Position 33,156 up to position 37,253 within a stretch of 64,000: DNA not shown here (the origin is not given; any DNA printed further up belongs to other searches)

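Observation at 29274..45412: Tandem duplication of a two-gene unit (A1-B1 / A2-B2) with the A-to-B coupling preserved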

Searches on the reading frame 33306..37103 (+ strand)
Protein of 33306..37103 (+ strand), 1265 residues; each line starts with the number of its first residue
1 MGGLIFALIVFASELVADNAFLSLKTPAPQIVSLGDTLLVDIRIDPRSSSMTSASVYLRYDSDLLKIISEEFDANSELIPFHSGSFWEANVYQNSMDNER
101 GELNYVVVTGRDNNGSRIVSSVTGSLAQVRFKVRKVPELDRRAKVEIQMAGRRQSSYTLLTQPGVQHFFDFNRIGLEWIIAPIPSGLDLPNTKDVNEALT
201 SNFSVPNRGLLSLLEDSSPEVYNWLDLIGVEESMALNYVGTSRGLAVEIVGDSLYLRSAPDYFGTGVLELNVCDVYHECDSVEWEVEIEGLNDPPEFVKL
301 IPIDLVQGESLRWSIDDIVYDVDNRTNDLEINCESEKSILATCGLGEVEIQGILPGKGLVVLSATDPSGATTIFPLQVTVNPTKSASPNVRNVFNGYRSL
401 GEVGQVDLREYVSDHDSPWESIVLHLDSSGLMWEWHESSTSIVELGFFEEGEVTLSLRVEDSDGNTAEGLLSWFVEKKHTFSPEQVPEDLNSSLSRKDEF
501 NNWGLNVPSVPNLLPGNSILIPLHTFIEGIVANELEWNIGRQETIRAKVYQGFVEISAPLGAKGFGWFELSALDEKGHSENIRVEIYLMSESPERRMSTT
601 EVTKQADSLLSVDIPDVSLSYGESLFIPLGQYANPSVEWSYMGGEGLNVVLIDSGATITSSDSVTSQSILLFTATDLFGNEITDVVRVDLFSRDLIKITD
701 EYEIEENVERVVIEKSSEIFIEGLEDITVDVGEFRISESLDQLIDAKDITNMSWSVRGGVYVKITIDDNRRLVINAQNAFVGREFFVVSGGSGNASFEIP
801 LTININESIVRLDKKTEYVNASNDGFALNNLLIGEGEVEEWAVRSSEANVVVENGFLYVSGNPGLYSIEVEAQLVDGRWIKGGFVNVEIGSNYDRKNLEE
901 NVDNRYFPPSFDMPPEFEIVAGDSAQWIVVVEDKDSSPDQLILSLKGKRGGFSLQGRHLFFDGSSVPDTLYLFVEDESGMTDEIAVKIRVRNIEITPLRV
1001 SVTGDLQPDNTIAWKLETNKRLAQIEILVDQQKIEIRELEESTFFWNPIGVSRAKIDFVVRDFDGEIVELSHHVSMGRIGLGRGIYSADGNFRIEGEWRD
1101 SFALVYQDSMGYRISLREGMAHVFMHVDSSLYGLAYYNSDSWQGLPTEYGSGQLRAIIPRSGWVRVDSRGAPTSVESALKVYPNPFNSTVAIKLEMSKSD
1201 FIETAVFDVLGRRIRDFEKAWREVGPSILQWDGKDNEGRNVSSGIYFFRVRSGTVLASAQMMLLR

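Call 4: search_protein_families(library=pfam, proteins=[window:33306-37103:+], max_evalue=0.01)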
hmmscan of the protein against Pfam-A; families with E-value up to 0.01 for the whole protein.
window:33306-37103:+ (1265 aa): 3 families
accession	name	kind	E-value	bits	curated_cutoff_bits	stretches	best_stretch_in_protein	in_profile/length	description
PF18962.6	Por_Secre_tail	-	9.9e-06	26.2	27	1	1181-1254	1-66/75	Secretion system C-terminal sorting domain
PF13860.13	FlgD_ig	-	3.9e-05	24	27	1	1197-1252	20-75/79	FlgD Ig-like domain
PF00963.24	Cohesin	-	0.0019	18.8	24.1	1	35-136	13-104/139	Cohesin domain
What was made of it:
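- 33306..37103 (+): B1: a stalk protein with signal peptide, N-terminal cohesin (aa ~18-175), cadherin/PKD-like repeats and a T9SS C-terminal domain (aa 1181-1265). It is the fastest-evolving gene of the cluster. Pfam Cohesin E 0.0019, below cut-off (call 4).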

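Call 13: search_protein_families(library=ncbifam, proteins=[window:33306-37103:+], max_evalue=0.01)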
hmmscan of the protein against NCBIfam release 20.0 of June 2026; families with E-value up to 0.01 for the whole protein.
window:33306-37103:+ (1265 aa): 5 families
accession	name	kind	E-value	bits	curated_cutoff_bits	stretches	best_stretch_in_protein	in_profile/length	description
NF033707.1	T9SS_sortase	equivalog_domain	1.2e-06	26.5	420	1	1178-1251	998-1076/1095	type IX secretion system sortase PorU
NF053608.1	Lsa66_OmpA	equivalog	9.4e-06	24.3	700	1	1193-1250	170-226/581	fibronectin-binding adhesin Lsa66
TIGR04183.1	Por_Secre_tail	domain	4.6e-05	23.3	23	1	1181-1254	1-62/72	T9SS type A sorting domain-containing protein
NF038113.1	T9SSA_dep_M36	equivalog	0.00061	18.1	885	1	1178-1260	792-865/869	T9SS-dependent M36 family metallopeptidase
NF005176.1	PRK06655.1-1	equivalog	0.0017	18.3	230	1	1191-1252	89-149/197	flagellar hook assembly protein FlgD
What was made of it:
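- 33306..37103 (+): TIGR04183 score 23.3 against a cut-off of 23 (call 13).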

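Call 22: find_homologous_proteins(query=window:33306-37103:+, max_evalue=0.00001)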
Query window:33306-37103:+ (1265 aa): 5 proteins with E <= 0.00001 among 8000 candidates.
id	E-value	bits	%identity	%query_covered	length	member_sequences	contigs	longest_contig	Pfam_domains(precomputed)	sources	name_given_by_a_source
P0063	0.0e+0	2090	73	100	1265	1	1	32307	PF18962.8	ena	-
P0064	0.0e+0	2079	73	100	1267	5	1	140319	PF18962.8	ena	-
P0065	0.0e+0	2034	72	100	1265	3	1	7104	PF18962.8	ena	-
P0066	1.5e-7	48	36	7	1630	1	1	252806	PF18962.8,PF18942.6,PF13860.13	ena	-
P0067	1.5e-7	48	36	7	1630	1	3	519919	PF18962.8,PF18942.6,PF13860.13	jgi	-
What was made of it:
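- Tried and rejected: Word-indexed homolog search with B1 (call 22).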

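Call 54: search_solved_structures(query=A3, max_evalue=1)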
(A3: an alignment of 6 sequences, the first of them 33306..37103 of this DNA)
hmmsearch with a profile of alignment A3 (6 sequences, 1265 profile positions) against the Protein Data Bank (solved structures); distinct sequences matched with E-value up to 1: 18.
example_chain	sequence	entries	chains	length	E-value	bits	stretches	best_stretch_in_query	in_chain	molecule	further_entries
6nz0_Z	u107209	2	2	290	7.4e-10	39.9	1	343-478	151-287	Dyslexia-associated protein KIAA0319-like protein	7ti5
7kpn_Z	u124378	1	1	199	0.014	15.7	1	347-477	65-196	Dyslexia-associated protein KIAA0319-like protein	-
3osv_A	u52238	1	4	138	0.019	15.3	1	1199-1253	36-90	Flagellar basal-body rod modification protein FlgD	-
7eh9_A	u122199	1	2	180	0.04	14.3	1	1199-1253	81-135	Basal-body rod modification protein FlgD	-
7bhq_A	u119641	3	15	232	0.061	13.6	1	1199-1253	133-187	Basal-body rod modification protein FlgD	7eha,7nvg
9p4n_R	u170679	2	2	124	0.082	13.2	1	436-478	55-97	Dyslexia-associated protein KIAA0319-like protein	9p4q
6jcq_R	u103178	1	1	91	0.28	11.5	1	435-477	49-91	Dyslexia-associated protein KIAA0319-like protein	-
7wjx_R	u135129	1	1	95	0.29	11.4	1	435-477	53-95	Dyslexia-associated protein KIAA0319-like protein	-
6ihb_R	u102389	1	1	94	0.29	11.4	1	435-477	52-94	Dyslexia-associated protein KIAA0319-like protein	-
9lrk_A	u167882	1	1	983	0.33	11.2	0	446-495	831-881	Collagenase ColH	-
9lqj_A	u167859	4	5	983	0.33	11.2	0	446-495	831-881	Collagenase ColH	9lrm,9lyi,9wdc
28nu_A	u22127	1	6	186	0.46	10.7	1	21-97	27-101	Fiber protein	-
1xf1_A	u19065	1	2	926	0.48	10.7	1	1229-1254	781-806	C5a peptidase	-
5oql_L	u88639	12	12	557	0.49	10.6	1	449-547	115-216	Utp15 | U3 small nucleolar RNA-associated protein 15 C-terminal domain-containing protein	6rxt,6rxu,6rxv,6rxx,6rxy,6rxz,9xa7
8bty_A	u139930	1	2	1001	0.52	10.6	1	1229-1254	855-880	C5a peptidase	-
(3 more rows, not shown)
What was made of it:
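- On Tandem-95 / Big_9 repeat adhesins: The B1 profile hits the KIAA0319-like PKD domains at E 7e-10 (call 54).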
